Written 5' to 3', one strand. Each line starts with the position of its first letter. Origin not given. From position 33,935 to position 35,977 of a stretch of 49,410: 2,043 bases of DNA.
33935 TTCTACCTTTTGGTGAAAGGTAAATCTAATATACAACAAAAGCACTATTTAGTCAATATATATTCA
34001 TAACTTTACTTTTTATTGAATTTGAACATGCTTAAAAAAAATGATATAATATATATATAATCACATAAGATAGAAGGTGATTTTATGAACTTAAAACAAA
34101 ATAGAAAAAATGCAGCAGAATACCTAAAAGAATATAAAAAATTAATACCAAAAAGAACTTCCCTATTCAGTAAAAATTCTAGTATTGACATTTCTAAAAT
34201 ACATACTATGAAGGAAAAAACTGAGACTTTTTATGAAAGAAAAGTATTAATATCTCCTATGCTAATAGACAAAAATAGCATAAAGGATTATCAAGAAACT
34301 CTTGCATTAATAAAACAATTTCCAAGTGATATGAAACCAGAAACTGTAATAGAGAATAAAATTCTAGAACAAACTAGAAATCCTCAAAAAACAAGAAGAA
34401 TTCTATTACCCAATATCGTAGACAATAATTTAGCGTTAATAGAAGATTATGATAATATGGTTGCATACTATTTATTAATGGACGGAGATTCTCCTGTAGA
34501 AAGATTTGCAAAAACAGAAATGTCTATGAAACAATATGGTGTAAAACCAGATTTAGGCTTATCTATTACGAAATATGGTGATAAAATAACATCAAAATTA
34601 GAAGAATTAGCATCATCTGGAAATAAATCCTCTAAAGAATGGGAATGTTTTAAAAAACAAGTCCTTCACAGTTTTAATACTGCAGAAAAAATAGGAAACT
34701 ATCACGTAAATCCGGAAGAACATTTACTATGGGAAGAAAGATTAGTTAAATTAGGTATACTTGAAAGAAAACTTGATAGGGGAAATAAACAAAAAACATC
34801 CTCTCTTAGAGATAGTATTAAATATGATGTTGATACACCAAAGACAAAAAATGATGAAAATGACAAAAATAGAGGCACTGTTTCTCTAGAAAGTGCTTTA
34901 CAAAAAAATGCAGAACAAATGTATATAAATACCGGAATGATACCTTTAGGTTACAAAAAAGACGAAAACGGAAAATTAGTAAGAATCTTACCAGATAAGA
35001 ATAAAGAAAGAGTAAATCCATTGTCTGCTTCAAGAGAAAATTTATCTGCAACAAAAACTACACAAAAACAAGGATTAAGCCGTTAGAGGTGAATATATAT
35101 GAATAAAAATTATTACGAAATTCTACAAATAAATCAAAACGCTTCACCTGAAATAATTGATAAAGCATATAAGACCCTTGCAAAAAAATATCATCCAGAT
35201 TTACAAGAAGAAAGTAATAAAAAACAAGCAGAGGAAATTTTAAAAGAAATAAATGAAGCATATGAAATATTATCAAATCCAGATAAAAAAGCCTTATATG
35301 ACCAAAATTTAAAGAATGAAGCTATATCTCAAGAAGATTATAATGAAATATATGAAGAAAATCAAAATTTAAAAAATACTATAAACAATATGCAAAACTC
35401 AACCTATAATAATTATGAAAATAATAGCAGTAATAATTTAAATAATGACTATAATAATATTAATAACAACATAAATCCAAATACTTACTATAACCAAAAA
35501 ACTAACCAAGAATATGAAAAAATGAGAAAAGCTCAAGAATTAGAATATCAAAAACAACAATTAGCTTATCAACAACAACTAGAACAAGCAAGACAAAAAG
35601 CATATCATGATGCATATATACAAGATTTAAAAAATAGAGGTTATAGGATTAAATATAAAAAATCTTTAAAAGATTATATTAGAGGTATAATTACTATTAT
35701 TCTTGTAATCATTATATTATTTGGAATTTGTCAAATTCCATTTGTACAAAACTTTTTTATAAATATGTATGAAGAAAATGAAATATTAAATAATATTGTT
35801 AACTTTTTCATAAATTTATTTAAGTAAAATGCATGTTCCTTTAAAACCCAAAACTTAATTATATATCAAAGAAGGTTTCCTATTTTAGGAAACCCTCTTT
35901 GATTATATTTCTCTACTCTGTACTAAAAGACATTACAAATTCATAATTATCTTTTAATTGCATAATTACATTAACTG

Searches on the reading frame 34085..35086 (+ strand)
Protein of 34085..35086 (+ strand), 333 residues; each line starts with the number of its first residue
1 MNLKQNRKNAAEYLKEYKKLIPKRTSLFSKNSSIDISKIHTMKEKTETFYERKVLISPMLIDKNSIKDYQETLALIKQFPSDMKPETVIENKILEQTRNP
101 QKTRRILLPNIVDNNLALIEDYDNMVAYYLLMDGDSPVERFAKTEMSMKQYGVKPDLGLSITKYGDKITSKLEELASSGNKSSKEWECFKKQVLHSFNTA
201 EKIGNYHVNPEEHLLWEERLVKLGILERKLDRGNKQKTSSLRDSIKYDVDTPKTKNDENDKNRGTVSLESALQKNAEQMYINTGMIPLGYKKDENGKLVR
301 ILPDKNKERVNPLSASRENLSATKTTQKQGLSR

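Call 9: find_encoding_contigs(protein=window:34085-35086:+, flank=3000, max_places=10)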
Protein window:34085-35086:+ (333 aa): 2 contigs read that carry it; 2 places shown.
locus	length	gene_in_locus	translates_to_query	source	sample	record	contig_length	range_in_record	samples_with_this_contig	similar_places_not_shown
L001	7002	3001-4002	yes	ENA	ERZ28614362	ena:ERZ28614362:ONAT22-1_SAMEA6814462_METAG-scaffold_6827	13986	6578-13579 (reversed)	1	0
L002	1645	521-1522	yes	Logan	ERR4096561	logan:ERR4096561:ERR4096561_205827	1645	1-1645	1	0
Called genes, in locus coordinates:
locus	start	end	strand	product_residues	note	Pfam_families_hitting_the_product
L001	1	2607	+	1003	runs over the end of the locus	?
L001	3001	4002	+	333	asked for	-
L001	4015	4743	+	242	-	PF00226:DnaJ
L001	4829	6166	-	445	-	-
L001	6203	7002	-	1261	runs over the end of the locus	PF01520:Amidase_3, PF18013:Phage_lysozyme2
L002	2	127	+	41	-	?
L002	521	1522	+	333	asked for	-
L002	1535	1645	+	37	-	?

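Call 12: find_related_loci(query=window:34085-35086:+, collection=genome_contigs, flank=6000)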
Query window:34085-35086:+ (333 aa) in genome_contigs; peptide patterns used: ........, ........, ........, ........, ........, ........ (x = any residue, [..] = any of these).
61 stretches matched a pattern, but none encodes a relative of the query by tblastn (E <= 1e-3).

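Call 14: find_homologous_proteins(query=window:34085-35086:+, max_evalue=0.001)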
Query window:34085-35086:+ (333 aa): 70 proteins with E <= 0.001 among 2253 candidates.
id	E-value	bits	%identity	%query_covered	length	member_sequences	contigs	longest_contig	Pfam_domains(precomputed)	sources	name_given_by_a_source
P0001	1.7e-208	709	98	100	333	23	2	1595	-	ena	-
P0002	2.1e-183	627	86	100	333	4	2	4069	-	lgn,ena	-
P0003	2.2e-150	519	74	100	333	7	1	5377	-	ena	-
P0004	1.2e-149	516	74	100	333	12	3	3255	-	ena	-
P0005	1.3e-117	411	59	99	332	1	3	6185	-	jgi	-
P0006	4.6e-116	406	60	97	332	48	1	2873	-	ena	-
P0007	6.5e-116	405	60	99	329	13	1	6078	-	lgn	-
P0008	2.2e-115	404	58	100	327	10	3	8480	-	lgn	-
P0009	2.7e-115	403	58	100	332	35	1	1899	-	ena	-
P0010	1.0e-113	398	58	100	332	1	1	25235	-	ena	-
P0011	2.0e-113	397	60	97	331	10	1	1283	-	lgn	-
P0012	3.8e-113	396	58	97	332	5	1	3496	-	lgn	-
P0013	3.1e-112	393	57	97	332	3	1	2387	-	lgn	-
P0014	1.5e-111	391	56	98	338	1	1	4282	-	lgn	-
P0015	2.6e-111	390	57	100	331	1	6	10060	-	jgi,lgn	-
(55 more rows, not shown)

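Call 15: find_encoding_contigs(protein=P0002, flank=2500, max_places=4)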
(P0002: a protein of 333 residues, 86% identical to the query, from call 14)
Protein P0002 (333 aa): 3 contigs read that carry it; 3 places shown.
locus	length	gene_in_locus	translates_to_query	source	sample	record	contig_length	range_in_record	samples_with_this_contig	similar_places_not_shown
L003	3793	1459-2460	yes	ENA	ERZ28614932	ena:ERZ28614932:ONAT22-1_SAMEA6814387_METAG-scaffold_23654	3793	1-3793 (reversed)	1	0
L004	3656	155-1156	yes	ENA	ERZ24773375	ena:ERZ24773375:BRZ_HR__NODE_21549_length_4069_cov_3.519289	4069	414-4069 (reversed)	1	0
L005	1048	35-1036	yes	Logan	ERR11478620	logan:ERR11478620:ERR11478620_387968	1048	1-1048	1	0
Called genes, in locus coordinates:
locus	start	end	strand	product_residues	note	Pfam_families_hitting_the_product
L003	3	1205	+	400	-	?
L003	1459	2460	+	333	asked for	-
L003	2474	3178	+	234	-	PF00226:DnaJ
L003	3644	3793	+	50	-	?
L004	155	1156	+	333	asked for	-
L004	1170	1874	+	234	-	PF00226:DnaJ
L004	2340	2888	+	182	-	-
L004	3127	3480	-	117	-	-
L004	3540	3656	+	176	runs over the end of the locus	?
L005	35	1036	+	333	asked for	-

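Call 16: find_encoding_contigs(protein=P0003, flank=2500, max_places=4)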
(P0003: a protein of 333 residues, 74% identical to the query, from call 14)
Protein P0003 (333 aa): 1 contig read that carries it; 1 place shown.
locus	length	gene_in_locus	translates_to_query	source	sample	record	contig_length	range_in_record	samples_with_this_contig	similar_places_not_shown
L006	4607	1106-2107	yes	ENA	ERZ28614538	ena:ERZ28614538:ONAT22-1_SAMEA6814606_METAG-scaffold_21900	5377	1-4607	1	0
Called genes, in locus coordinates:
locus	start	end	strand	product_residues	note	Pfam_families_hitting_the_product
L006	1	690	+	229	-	?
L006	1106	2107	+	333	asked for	-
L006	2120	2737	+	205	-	PF00226:DnaJ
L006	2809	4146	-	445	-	-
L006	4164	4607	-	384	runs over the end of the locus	-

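Call 17: find_encoding_contigs(protein=P0004, flank=2500, max_places=4)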
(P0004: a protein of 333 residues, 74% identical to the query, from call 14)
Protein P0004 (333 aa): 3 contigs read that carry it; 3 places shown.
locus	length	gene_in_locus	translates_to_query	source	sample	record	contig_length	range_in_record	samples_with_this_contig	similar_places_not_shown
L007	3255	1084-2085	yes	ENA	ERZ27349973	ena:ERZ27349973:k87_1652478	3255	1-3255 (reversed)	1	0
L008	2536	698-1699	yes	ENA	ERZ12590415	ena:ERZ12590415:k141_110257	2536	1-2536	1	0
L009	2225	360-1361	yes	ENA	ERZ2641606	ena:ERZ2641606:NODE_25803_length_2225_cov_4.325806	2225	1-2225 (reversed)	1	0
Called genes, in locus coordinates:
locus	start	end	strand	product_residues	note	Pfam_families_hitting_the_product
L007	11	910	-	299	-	PF01734:Patatin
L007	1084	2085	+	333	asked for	-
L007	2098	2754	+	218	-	PF00226:DnaJ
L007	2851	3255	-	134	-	?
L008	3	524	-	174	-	?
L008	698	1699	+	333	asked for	-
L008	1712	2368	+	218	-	PF00226:DnaJ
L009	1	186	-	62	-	?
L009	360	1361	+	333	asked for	-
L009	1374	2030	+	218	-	PF00226:DnaJ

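Call 21: find_related_loci(query=A2, collection=genome_contigs, flank=3000)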
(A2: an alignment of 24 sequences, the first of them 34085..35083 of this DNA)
Query A2 (333 aa) in genome_contigs; peptide patterns used: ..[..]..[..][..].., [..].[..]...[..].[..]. (x = any residue, [..] = any of these).
54 stretches matched a pattern; 15 encode a relative of the query (tblastn E <= 1e-3); 15 distinct loci.
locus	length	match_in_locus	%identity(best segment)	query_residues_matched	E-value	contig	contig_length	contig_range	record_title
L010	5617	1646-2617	60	1-329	3e-128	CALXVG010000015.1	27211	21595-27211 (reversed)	MAG: uncultured Clostridia bacterium isolate BRZ_DF__bin44 genome assembly, contig: BRZ_DF__NODE_1846_length_27211_cov_1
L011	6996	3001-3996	58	1-333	1e-127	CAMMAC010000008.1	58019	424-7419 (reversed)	MAG: uncultured Clostridiaceae bacterium isolate ERR4304450_bin.52_MetaWRAP_v1.1_MAG genome assembly, contig: NODE_688_l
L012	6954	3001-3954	59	1-323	3e-126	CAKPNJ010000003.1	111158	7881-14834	MAG: uncultured Clostridia bacterium isolate REFINED_METABAT215_TOP10_CONTIGS_1500_ASSEMBLY_K77_MERGED__Hadza_MoBio_hadz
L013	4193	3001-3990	57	1-333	6e-125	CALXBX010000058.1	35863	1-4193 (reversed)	MAG: uncultured Clostridia bacterium isolate E0_LS__bin212 genome assembly, contig: E0_LS__k127_2488523, whole genome sh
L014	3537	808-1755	57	1-323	4e-122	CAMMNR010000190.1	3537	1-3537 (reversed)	MAG: uncultured Clostridium sp. isolate ERR4968678_bin.68_MetaWRAP_v1.1_MAG genome assembly, contig: NODE_15178_length_3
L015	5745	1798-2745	56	1-323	2e-117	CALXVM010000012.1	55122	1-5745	MAG: uncultured Clostridia bacterium isolate BRZ_CS__bin95 genome assembly, contig: BRZ_CS__NODE_971_length_55122_cov_8.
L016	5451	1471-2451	58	1-333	3e-127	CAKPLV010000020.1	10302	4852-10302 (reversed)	MAG: uncultured Clostridia bacterium isolate REFINED_METABAT215_TOP10_CONTIGS_1500_ASSEMBLY_K77_MERGED__Hadza_MoBio_hadz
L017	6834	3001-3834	51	43-318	2e-90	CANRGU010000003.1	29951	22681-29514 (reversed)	MAG: uncultured Clostridia bacterium isolate Lapin-021__bin83 genome assembly, contig: Lapin-021__NODE_1721_length_29951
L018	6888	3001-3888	46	28-322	5e-84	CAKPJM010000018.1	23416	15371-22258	MAG: uncultured Clostridia bacterium isolate REFINED_METABAT215_TOP10_CONTIGS_1500_ASSEMBLY_K77_MERGED__Hadza_PheChl_Fib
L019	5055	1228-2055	48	51-329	1e-82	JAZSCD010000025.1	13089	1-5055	MAG: Clostridia bacterium isolate T1900044920_TS20190386.MAGScoT_cleanbin_000021 SGB_3351_k141_2113207, whole genome sho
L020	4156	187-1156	63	1-328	1e-60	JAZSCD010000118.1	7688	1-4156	MAG: Clostridia bacterium isolate T1900044920_TS20190386.MAGScoT_cleanbin_000021 SGB_3351_k141_2737895, whole genome sho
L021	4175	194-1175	57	1-331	6e-100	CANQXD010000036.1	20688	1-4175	MAG: uncultured Clostridia bacterium isolate Lapin-024__bin16 genome assembly, contig: Lapin-024__NODE_3310_length_20688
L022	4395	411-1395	58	1-333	1e-99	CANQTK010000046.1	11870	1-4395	MAG: uncultured Clostridia bacterium isolate Lapin-012__bin114 genome assembly, contig: Lapin-012__NODE_6151_length_1187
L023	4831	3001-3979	57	1-331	5e-99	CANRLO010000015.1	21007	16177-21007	MAG: uncultured Clostridia bacterium isolate Lapin-018__bin83 genome assembly, contig: Lapin-018__NODE_2131_length_21007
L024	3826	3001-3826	56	1-278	9e-83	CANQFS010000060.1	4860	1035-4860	MAG: uncultured Clostridia bacterium isolate Lapin-002__bin89 genome assembly, contig: Lapin-002__NODE_23411_length_4860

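Call 52: search_protein_families(library=pfam, max_evalue=0.0001, proteins=[window:34085-35086:+])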
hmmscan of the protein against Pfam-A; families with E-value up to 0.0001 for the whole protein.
window:34085-35086:+ (333 aa): 0 families

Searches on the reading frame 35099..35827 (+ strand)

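Call 52: search_protein_families(library=pfam, max_evalue=0.0001, proteins=[window:35099-35827:+])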
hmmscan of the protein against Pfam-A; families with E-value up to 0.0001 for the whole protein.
window:35099-35827:+ (242 aa): 1 family
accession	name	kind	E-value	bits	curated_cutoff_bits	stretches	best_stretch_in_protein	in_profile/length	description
PF00226.36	DnaJ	-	1e-20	74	27.8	1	4-68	1-63/63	DnaJ domain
